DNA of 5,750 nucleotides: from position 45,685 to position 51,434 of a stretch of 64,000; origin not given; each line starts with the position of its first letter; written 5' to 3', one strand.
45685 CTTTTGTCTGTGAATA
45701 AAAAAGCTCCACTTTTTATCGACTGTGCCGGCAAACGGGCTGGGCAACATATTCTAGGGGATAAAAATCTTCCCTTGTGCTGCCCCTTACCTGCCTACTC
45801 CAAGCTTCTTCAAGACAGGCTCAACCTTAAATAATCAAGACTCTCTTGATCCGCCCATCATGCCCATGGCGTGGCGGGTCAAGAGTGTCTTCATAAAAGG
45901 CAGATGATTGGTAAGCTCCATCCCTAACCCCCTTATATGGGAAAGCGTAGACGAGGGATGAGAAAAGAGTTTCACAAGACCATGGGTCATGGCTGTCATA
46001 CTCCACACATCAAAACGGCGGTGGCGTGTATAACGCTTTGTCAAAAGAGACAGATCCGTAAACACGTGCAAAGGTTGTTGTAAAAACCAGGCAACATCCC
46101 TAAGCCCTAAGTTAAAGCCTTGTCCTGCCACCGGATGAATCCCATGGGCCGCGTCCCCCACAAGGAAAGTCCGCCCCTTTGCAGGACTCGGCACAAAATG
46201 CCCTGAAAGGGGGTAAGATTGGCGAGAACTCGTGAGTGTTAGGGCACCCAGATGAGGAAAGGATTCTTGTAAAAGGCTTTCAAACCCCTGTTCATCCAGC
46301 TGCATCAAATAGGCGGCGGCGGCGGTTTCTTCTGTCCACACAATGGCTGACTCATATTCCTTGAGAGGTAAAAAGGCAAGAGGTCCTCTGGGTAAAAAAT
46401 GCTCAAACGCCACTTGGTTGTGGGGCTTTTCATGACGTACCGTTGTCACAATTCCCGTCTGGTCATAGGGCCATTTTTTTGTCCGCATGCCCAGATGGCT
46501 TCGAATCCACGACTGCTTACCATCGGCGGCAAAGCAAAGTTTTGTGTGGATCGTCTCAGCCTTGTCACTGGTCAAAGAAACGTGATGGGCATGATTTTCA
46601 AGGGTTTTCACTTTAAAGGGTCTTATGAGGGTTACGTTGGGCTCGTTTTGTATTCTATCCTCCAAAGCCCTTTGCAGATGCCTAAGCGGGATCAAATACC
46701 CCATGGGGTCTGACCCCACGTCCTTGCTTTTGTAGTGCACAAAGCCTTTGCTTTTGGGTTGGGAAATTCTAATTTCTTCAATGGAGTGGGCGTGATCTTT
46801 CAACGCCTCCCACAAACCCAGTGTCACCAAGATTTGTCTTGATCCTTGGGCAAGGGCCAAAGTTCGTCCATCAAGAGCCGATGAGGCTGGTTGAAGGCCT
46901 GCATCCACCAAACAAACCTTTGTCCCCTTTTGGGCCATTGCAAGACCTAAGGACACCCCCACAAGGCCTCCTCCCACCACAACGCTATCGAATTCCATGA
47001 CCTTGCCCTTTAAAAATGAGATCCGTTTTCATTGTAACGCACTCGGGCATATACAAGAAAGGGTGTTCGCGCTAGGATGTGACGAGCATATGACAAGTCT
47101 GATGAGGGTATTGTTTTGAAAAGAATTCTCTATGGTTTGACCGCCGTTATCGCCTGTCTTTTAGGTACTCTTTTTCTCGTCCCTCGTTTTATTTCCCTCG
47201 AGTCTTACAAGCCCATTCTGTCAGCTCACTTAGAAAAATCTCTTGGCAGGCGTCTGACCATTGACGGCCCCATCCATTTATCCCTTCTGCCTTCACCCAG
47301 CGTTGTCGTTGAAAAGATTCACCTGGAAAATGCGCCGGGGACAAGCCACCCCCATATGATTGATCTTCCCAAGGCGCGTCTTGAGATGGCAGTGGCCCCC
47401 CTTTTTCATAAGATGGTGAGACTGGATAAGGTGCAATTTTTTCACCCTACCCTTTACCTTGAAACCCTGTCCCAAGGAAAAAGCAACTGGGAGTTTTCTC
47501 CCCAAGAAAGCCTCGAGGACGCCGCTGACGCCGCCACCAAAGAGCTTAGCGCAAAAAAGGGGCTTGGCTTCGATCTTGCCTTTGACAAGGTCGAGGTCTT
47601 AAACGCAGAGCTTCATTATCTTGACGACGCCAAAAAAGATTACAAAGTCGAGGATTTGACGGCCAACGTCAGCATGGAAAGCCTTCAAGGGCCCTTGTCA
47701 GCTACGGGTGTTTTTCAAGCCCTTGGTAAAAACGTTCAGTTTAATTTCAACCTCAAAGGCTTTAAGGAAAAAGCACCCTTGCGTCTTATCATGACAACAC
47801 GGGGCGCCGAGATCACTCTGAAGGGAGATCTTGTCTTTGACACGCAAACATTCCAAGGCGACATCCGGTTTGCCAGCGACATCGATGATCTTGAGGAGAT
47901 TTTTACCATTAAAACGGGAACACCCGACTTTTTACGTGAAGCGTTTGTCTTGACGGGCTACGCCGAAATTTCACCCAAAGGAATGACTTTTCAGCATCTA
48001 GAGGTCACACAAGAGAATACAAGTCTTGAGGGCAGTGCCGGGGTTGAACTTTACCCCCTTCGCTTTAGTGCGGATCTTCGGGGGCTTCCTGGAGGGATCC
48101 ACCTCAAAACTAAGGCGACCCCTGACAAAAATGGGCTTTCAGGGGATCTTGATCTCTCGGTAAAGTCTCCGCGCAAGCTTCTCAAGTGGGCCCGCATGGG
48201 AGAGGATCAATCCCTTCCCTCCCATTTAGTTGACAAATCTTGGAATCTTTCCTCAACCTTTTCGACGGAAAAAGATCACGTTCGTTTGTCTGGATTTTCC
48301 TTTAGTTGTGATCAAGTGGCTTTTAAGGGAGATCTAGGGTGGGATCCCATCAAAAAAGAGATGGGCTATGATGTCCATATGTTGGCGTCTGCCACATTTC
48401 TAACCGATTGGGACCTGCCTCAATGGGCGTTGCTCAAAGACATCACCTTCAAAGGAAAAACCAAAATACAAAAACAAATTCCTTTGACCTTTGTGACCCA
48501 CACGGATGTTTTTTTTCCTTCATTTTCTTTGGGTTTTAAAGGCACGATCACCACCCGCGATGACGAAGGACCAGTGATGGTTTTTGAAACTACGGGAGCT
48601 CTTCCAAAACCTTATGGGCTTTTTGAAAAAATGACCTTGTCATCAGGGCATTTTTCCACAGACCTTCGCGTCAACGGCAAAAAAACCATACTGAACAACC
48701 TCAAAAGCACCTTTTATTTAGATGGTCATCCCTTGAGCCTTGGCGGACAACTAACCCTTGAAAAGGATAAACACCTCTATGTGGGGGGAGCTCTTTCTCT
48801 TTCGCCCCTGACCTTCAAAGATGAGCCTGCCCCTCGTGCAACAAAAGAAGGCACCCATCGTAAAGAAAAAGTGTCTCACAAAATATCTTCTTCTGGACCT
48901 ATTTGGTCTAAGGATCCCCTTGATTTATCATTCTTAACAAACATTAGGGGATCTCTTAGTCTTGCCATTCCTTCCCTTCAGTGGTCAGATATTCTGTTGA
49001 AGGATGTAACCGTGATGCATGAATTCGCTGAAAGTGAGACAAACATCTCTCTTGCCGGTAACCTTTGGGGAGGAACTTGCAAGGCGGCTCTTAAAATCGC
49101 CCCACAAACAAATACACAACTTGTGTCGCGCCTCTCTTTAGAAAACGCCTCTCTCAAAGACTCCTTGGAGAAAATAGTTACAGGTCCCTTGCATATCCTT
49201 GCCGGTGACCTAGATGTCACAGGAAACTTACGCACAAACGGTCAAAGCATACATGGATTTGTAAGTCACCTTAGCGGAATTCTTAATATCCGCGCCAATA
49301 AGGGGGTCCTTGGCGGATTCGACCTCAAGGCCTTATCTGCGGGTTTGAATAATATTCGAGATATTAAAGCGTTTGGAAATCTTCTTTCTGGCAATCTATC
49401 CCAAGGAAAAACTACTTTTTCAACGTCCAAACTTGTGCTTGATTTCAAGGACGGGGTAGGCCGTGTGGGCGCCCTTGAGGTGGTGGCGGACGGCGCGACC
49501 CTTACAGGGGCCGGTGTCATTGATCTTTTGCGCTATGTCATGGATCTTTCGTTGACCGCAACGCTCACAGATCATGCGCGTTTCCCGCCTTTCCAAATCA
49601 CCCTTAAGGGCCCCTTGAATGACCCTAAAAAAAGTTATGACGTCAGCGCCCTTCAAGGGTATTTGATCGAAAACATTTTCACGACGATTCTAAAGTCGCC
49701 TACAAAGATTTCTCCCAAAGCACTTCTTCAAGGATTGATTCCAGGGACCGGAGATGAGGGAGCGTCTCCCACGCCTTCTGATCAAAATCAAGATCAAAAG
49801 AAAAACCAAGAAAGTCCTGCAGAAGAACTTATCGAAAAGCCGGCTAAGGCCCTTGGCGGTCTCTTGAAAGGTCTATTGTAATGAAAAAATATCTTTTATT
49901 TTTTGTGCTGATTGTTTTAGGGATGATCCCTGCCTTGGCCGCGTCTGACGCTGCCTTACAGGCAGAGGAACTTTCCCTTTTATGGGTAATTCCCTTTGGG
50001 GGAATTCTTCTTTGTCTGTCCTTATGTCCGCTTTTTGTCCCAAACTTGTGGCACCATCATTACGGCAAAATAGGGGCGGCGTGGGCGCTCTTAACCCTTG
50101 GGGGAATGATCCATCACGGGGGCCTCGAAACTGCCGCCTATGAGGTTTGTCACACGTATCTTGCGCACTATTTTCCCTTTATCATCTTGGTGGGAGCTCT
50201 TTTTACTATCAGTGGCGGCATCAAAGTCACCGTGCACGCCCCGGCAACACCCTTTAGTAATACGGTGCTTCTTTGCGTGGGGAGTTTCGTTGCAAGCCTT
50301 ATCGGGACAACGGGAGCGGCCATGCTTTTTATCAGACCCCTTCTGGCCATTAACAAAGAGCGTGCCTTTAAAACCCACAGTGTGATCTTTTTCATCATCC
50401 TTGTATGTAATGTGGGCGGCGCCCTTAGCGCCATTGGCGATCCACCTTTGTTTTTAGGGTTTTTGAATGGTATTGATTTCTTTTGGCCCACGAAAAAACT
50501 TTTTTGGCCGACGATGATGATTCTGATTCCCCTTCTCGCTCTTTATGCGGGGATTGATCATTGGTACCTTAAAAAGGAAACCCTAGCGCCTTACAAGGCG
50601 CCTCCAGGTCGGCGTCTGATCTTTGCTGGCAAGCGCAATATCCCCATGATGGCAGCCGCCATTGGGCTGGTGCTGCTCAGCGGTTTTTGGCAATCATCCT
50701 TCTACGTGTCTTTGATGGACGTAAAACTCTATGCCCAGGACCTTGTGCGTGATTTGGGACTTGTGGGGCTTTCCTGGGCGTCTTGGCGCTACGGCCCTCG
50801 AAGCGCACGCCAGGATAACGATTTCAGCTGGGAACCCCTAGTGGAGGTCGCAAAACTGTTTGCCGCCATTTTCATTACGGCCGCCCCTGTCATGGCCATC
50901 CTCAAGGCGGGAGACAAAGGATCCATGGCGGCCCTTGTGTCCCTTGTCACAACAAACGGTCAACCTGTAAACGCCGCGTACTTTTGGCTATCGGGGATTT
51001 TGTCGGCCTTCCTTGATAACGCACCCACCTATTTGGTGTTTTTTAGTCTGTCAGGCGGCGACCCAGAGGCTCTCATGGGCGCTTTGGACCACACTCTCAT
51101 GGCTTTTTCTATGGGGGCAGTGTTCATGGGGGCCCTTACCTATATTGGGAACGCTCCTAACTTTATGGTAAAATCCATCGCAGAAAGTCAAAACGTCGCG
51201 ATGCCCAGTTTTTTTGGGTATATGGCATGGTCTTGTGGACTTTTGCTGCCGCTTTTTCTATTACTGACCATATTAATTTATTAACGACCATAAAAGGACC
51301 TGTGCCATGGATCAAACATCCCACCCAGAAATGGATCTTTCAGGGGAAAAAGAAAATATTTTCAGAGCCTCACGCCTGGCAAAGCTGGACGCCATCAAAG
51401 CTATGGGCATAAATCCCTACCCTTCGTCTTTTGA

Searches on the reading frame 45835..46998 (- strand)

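Call 83: search_protein_families(library=pfam, proteins=[window:45835-46998:-], max_evalue=0.00001)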
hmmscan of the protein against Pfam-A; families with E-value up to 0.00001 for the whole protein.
window:45835-46998:- (387 aa): 2 families
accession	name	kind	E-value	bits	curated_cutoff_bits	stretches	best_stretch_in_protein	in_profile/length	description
PF01494.25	FAD_binding_3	-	2e-29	103.4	22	1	4-334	3-345/349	FAD binding domain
PF01266.30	DAO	-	6.6e-06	26.3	27.9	0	4-52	1-49/353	FAD dependent oxidoreductase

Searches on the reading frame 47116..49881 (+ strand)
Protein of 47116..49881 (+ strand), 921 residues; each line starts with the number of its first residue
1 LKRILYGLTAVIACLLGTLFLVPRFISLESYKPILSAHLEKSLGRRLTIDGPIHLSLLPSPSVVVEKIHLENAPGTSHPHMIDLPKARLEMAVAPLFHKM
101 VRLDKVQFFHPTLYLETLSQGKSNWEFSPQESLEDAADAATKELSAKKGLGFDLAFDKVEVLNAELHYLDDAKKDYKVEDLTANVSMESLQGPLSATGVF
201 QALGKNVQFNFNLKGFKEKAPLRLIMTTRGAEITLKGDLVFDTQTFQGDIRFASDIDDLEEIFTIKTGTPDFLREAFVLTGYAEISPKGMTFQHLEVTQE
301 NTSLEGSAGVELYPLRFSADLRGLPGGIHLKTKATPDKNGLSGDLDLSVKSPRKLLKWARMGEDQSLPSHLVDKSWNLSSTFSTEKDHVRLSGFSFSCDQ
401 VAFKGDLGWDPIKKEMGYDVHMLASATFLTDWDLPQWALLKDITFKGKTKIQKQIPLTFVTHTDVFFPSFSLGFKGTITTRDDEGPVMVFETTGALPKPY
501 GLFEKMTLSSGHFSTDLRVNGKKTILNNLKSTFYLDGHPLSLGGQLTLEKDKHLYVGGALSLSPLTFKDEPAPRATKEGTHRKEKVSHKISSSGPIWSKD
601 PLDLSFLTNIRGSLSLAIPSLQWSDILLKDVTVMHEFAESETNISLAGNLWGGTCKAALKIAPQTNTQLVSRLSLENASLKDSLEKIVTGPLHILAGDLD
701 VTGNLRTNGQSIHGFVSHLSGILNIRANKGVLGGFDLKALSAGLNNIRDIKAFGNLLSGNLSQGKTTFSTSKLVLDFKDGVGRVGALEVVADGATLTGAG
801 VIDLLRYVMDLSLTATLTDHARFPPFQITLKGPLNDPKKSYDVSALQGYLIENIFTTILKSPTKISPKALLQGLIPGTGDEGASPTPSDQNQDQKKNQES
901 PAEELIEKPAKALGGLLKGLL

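Call 83: search_protein_families(library=pfam, proteins=[window:47116-49881:+], max_evalue=0.00001)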
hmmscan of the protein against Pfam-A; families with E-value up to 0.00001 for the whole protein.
window:47116-49881:+ (921 aa): 2 families
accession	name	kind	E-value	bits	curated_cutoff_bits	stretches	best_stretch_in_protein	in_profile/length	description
PF05170.20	AsmA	-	1.6e-37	130.1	29.8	2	1-248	1-217/607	AsmA family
PF05359.17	DUF748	-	4.6e-07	28.7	50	1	2-189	15-188/1037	Domain of Unknown Function (DUF748)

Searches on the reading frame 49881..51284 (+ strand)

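Call 83: search_protein_families(library=pfam, proteins=[window:49881-51284:+], max_evalue=0.00001)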
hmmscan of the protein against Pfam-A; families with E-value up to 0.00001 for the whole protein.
window:49881-51284:+ (467 aa): 2 families
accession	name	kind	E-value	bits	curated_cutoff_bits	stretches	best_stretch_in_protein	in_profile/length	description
PF16980.11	CitMHS_2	-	4.3e-165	550.2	25.7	1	29-467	2-448/448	Putative citrate transport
PF03600.22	CitMHS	-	2.5e-07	30.5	31.9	1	98-388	45-311/336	Citrate transporter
